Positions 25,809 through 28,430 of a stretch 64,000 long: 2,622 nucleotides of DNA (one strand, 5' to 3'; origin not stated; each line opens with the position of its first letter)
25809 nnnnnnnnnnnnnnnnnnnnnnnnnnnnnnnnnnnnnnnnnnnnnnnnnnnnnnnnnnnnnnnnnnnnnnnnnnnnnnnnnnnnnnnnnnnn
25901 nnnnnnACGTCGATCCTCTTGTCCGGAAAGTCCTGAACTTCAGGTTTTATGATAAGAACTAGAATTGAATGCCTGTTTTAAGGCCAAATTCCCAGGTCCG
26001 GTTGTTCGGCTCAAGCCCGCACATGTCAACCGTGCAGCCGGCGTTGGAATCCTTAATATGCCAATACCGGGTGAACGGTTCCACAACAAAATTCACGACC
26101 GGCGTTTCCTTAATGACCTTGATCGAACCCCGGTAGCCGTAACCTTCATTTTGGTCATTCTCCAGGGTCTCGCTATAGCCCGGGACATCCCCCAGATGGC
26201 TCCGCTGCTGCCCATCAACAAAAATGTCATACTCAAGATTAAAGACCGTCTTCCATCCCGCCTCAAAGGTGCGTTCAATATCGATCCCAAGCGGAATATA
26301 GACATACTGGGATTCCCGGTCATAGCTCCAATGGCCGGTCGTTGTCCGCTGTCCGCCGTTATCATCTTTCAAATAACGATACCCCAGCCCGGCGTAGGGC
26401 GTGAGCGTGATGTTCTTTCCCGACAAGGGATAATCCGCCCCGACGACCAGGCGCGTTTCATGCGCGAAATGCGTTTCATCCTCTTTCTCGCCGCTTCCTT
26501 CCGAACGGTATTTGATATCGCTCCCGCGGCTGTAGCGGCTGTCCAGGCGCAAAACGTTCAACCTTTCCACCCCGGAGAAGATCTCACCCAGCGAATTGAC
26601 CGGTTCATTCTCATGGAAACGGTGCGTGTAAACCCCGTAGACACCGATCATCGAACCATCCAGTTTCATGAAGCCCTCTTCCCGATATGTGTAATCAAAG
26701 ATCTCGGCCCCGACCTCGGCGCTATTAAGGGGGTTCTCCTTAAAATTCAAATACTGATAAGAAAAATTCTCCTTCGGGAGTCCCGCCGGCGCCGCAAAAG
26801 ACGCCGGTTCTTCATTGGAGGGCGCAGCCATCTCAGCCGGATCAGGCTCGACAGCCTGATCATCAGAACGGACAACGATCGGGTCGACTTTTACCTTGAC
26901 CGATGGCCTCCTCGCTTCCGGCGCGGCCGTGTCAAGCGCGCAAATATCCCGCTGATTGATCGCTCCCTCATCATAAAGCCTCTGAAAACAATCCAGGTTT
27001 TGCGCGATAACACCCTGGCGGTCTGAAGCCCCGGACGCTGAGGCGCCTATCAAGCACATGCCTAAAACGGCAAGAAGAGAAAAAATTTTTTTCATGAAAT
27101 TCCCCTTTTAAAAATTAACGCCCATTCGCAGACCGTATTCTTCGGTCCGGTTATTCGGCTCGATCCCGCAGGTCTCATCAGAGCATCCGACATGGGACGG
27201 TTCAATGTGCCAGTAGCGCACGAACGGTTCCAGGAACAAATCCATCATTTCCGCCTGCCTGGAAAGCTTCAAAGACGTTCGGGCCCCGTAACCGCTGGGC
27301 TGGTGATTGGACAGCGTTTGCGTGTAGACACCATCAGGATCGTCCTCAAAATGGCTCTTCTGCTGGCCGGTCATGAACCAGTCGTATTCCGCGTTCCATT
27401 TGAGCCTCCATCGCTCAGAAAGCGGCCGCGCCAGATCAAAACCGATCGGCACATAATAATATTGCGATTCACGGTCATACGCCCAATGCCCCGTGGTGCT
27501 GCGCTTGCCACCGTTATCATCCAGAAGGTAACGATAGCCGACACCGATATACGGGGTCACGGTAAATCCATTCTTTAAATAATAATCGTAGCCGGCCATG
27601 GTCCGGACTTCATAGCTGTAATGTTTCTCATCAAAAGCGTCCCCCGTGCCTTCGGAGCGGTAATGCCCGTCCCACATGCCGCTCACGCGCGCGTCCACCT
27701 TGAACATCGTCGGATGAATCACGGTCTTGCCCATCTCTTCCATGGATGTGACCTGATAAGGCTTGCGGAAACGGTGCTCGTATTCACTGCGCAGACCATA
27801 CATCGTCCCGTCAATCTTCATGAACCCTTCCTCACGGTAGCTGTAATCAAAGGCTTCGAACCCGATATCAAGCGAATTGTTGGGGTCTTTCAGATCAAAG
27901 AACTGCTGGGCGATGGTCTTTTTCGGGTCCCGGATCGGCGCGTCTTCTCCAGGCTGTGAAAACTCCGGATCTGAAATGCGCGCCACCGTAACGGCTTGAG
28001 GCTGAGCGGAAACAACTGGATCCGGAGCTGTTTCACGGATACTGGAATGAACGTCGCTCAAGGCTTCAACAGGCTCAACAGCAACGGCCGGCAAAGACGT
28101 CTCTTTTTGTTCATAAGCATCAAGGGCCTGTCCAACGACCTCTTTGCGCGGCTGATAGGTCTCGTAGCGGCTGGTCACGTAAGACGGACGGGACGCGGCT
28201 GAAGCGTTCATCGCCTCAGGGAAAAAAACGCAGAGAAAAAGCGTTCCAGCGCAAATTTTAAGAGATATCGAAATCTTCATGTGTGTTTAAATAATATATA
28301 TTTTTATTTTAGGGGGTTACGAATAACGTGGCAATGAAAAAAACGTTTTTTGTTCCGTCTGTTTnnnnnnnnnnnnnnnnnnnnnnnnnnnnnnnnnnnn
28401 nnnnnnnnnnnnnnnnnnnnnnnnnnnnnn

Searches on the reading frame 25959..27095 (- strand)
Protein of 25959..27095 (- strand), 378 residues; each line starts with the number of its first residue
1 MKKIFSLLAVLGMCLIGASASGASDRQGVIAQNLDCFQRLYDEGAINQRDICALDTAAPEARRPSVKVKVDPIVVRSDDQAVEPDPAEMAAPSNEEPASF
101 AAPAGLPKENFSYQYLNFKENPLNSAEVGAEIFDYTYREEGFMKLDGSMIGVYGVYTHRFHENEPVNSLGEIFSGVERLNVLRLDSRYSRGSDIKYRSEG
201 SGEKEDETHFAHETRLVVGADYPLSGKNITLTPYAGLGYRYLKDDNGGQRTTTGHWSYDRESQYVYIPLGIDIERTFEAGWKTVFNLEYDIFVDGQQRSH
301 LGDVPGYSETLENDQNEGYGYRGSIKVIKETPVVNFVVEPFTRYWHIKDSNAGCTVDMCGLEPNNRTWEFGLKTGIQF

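Call 3: search_protein_families(library=pfam, proteins=[window:25959-27095:-], max_evalue=0.01)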
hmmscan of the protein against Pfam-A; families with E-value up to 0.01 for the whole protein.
window:25959-27095:- (378 aa): 1 family
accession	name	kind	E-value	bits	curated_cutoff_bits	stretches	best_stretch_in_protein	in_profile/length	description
PF03797.25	Autotransporter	-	6.1e-05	23.3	26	1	200-288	106-193/255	Autotransporter beta-domain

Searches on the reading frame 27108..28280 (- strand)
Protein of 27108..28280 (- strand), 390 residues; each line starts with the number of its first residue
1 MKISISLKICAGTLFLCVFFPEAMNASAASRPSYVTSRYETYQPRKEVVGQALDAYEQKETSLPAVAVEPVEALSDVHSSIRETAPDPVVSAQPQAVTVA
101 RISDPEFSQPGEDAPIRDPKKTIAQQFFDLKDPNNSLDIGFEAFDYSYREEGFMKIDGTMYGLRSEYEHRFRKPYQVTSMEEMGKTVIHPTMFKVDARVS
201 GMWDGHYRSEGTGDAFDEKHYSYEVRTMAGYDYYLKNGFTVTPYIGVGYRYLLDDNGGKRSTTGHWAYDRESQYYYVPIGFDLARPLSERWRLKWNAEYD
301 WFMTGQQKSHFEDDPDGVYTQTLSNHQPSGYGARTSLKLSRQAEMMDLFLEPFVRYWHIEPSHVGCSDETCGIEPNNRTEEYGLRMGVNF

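Call 3: search_protein_families(library=pfam, proteins=[window:27108-28280:-], max_evalue=0.01)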
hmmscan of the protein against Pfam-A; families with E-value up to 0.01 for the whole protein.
window:27108-28280:- (390 aa): 1 family
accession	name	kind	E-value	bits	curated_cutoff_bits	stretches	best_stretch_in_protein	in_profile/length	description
PF03797.25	Autotransporter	-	0.00012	22.4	26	1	193-338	81-239/255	Autotransporter beta-domain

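Call 4: search_protein_families(library=ncbifam, proteins=[window:27108-28280:-], max_evalue=0.01)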
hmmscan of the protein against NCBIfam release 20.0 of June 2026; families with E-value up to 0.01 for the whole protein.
window:27108-28280:- (390 aa): 0 families
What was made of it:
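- Tried and rejected: Pfam and NCBIfam for the tail: nothing (calls 3, 4).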
